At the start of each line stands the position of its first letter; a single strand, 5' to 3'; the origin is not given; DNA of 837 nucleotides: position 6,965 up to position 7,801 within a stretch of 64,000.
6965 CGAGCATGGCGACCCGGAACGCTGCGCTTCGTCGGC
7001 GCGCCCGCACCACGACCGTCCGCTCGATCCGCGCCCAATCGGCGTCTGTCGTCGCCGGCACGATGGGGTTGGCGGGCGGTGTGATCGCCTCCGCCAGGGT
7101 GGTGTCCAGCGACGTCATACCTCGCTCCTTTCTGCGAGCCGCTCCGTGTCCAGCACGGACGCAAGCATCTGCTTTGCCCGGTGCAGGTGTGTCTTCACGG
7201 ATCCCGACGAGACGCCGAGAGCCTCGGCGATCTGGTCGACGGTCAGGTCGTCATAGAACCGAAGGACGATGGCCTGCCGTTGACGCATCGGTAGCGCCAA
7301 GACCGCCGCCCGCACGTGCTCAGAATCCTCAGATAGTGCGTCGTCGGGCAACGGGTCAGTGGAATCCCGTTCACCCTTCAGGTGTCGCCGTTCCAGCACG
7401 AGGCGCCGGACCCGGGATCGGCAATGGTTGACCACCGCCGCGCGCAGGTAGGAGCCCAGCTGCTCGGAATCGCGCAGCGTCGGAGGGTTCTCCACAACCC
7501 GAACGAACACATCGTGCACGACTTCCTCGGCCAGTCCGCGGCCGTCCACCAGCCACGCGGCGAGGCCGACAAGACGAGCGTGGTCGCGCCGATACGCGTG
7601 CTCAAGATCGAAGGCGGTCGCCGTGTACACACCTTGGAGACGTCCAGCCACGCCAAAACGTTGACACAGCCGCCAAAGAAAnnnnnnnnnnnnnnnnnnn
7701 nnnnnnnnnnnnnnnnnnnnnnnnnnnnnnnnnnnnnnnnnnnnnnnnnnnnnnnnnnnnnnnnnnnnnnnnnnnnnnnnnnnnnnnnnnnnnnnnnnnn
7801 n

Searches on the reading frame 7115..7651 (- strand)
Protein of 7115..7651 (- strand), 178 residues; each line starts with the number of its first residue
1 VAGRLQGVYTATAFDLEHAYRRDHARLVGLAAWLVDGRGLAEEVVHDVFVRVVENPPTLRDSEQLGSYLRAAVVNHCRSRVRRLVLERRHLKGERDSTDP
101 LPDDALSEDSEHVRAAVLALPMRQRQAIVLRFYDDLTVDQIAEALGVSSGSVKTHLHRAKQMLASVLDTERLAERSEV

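Call 22: search_protein_families(library=pfam, proteins=[window:7115-7651:-], max_evalue=0.00001)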
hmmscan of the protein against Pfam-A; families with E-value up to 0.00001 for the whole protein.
window:7115-7651:- (178 aa): 3 families
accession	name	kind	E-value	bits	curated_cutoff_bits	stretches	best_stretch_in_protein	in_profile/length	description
PF08281.18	Sigma70_r4_2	-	1.5e-17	63.4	25.7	1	113-163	4-54/54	Sigma-70, region 4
PF04545.22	Sigma70_r4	-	7.4e-13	48.2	24.1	1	119-159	4-44/50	Sigma-70, region 4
PF04542.20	Sigma70_r2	-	1.1e-06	28.7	24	1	20-83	2-67/71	Sigma-70 region 2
